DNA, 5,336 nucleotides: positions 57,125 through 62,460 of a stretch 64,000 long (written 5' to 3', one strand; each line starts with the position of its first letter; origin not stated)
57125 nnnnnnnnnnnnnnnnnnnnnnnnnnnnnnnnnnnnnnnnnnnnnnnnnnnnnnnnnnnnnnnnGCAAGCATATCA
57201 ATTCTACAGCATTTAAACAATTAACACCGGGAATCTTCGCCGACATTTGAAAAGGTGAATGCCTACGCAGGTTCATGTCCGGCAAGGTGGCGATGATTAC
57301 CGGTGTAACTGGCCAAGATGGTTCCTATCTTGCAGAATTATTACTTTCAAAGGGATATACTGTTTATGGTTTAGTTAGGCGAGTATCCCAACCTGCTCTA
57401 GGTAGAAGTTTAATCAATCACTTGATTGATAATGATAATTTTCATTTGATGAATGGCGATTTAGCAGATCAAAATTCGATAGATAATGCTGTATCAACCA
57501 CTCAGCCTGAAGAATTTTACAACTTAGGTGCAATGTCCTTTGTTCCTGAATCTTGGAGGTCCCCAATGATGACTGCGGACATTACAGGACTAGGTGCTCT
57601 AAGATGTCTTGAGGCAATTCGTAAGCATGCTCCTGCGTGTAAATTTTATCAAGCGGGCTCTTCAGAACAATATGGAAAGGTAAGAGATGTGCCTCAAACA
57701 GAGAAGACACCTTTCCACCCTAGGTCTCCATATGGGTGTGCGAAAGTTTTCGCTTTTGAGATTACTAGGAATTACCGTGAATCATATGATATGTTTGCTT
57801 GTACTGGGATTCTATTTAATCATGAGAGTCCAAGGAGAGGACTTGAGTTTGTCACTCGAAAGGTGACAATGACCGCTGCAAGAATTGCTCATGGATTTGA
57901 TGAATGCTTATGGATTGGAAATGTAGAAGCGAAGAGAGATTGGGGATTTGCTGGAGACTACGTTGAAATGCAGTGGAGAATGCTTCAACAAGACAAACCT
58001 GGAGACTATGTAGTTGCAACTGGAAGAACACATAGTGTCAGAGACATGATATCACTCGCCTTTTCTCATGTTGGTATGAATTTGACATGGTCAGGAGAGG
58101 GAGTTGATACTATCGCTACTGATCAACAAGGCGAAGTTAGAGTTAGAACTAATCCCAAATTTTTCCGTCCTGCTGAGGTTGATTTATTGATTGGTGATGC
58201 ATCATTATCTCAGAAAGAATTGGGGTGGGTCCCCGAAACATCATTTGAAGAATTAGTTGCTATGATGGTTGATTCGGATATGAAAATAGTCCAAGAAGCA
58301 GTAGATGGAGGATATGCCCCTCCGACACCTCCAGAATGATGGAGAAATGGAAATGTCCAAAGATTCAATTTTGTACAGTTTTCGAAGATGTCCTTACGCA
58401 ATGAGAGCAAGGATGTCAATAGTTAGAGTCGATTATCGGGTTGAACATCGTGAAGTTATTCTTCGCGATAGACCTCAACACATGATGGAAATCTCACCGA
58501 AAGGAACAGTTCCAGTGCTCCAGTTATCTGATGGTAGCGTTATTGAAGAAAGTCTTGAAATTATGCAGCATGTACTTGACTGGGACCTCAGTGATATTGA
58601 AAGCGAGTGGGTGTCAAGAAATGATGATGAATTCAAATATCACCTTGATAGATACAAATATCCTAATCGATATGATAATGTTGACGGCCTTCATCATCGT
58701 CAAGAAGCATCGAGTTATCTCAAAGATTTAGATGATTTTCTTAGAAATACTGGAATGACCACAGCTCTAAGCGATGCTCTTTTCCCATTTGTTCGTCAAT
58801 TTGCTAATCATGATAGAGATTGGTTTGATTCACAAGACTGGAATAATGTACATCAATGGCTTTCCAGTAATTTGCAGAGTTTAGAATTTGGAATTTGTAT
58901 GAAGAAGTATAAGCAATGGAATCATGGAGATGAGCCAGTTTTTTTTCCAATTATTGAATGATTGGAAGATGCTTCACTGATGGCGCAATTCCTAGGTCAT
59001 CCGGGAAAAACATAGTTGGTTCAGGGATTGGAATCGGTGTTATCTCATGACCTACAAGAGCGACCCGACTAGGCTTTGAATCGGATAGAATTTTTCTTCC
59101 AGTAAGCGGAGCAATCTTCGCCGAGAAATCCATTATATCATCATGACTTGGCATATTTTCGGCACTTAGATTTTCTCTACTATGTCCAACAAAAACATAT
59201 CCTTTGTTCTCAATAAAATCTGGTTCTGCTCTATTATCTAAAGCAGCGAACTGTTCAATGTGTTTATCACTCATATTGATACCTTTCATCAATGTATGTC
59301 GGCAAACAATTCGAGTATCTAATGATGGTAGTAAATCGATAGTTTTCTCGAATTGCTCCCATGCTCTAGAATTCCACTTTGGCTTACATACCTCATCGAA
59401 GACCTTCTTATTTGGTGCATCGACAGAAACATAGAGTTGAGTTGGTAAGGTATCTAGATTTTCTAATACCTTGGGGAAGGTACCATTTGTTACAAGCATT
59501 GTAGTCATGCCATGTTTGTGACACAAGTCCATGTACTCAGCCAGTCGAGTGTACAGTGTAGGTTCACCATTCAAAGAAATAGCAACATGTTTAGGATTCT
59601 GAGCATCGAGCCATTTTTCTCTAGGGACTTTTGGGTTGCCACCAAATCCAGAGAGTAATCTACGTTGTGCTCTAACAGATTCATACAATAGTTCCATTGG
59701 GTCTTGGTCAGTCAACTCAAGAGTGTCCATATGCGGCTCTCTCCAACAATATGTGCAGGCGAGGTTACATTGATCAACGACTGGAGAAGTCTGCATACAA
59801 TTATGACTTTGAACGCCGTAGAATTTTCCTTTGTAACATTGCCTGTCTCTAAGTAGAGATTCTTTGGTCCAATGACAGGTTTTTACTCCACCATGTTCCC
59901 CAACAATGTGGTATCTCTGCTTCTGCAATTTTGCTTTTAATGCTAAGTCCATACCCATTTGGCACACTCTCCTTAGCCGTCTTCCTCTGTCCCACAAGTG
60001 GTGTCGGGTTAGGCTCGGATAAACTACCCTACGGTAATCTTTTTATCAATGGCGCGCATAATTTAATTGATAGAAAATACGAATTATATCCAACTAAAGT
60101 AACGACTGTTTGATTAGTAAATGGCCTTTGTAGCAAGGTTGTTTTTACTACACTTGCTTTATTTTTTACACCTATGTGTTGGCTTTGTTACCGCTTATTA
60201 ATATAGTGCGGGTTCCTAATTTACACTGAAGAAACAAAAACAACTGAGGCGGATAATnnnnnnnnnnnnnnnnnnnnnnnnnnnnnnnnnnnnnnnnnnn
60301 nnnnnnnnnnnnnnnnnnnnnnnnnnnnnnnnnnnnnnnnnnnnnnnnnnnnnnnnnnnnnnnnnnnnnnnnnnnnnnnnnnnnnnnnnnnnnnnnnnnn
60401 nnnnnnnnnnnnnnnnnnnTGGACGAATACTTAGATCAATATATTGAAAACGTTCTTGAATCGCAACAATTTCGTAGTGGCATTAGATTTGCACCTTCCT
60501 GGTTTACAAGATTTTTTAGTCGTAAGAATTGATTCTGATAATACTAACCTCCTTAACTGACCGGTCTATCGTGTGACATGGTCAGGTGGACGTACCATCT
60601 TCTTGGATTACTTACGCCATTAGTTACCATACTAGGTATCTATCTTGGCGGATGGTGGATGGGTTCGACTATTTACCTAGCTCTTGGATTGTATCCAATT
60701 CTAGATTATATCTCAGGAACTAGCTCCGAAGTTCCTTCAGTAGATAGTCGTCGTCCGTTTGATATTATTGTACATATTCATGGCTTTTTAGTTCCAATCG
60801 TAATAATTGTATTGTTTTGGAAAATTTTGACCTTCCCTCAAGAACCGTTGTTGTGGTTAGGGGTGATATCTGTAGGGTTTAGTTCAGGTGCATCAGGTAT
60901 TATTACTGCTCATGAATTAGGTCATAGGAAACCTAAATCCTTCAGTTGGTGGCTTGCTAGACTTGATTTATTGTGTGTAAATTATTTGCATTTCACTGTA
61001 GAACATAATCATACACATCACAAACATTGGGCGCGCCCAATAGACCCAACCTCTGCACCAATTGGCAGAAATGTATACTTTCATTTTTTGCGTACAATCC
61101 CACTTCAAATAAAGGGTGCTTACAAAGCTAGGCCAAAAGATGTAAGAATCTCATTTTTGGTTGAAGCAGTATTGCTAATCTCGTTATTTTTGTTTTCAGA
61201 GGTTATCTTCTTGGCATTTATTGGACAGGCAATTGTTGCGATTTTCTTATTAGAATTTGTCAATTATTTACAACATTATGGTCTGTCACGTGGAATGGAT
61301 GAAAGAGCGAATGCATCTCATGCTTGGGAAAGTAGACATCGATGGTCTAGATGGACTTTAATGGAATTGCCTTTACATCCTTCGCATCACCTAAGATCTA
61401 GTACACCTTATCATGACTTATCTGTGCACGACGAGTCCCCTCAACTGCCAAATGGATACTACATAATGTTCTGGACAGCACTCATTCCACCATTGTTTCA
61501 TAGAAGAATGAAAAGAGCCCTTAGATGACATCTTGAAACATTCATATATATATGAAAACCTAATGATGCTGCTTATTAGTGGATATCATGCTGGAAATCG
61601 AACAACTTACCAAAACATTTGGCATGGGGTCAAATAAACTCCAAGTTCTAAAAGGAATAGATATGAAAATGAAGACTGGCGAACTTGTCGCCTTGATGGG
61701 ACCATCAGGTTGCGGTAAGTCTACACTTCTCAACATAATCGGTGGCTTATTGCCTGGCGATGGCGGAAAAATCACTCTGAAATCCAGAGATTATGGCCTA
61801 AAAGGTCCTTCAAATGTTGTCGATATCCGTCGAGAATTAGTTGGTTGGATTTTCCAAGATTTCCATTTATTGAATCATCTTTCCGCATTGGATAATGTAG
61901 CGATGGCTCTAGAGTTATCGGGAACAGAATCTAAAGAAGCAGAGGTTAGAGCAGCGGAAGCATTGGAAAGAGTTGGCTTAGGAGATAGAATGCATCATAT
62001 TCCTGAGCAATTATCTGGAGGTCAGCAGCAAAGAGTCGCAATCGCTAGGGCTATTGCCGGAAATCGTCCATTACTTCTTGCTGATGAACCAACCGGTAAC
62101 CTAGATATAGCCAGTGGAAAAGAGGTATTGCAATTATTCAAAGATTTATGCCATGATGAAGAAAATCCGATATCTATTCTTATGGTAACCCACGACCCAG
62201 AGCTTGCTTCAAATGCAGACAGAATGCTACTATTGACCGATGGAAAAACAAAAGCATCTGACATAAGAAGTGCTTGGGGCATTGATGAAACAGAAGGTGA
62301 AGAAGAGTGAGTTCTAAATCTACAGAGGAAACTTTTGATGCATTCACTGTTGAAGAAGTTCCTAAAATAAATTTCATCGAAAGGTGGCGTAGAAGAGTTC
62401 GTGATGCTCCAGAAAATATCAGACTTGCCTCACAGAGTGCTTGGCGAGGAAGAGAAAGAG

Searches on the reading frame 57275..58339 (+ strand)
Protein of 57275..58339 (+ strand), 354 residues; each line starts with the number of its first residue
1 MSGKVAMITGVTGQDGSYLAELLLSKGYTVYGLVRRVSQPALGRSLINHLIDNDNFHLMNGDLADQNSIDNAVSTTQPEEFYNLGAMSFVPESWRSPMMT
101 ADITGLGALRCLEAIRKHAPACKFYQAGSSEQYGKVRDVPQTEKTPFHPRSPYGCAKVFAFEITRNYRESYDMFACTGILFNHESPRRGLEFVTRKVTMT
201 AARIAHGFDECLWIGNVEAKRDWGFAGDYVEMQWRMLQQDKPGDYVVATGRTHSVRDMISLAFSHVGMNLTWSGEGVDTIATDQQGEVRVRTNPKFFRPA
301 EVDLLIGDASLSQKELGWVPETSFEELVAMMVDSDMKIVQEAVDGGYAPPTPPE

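Call 66: search_protein_families(library=pfam, proteins=[window:57275-58339:+], max_evalue=0.00001)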
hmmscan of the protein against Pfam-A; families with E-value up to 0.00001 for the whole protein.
window:57275-58339:+ (354 aa): 2 families
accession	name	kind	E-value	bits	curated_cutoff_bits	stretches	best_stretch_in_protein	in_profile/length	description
PF16363.11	GDP_Man_Dehyd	-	1.3e-129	432.9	27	1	7-331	1-332/332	GDP-mannose 4,6 dehydratase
PF01370.27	Epimerase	-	3.6e-61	207.1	20.9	1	7-248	2-240/240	NAD dependent epimerase/dehydratase family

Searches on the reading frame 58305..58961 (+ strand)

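Call 66: search_protein_families(library=pfam, proteins=[window:58305-58961:+], max_evalue=0.00001)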
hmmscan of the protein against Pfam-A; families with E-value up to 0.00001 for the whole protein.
window:58305-58961:+ (218 aa): 3 families
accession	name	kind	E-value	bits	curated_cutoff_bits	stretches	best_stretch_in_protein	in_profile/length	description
PF13417.12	GST_N_3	-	2.2e-15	57.2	22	1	23-90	1-67/75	Glutathione S-transferase, N-terminal domain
PF13409.12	GST_N_2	-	2.6e-10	41.2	25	1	29-89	2-66/70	Glutathione S-transferase, N-terminal domain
PF02798.26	GST_N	-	4.9e-06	27.2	20.9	1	22-91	4-75/76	Glutathione S-transferase, N-terminal domain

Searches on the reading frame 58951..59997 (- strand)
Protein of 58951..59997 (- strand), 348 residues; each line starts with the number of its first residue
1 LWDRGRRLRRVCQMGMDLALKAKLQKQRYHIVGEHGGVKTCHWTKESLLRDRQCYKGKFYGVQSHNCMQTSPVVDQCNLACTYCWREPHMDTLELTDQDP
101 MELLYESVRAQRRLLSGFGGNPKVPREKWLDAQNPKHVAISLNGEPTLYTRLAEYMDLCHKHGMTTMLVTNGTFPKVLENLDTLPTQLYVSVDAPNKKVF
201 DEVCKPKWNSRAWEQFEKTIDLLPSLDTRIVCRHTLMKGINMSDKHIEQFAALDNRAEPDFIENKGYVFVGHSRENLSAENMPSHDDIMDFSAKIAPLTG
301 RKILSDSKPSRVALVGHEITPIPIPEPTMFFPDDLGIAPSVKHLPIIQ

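Call 66: search_protein_families(library=pfam, proteins=[window:58951-59997:-], max_evalue=0.00001)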
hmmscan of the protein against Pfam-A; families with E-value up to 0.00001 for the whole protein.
window:58951-59997:- (348 aa): 2 families
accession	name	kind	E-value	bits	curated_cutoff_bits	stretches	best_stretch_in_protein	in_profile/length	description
PF08608.17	Wyosine_form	-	2.5e-17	63.3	22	1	256-315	1-61/63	Wyosine base formation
PF04055.27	Radical_SAM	-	9.1e-16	58.9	29.5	1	73-249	3-164/166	Radical SAM superfamily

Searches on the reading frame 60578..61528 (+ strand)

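Call 66: search_protein_families(library=pfam, proteins=[window:60578-61528:+], max_evalue=0.00001)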
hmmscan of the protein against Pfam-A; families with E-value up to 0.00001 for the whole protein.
window:60578-61528:+ (316 aa): 1 family
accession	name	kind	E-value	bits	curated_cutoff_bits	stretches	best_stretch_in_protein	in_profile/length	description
PF00487.30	FA_desaturase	-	1.2e-17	65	29.7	1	92-293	5-245/253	Fatty acid desaturase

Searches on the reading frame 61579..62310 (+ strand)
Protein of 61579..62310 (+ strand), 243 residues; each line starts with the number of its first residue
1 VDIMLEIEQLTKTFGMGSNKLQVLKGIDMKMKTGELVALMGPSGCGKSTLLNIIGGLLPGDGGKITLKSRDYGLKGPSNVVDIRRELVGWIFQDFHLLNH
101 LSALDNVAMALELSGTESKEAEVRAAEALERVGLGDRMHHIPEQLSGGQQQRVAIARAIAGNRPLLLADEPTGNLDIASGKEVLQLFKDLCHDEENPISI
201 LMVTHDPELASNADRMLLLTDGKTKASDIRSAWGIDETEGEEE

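Call 66: search_protein_families(library=pfam, proteins=[window:61579-62310:+], max_evalue=0.00001)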
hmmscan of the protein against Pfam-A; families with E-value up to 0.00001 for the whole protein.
window:61579-62310:+ (243 aa): 3 families
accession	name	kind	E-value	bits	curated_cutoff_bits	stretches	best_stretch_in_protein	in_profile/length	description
PF00005.33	ABC_tran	-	9.3e-36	123.9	25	1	24-172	1-136/137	ABC transporter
PF13304.12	AAA_21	-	1.4e-06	29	27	0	144-209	237-302/304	AAA domain, putative AbiEii toxin, Type IV TA system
PF02463.25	SMC_N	-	6.1e-06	26.2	40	0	142-221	134-213/220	RecF/RecN/SMC N terminal domain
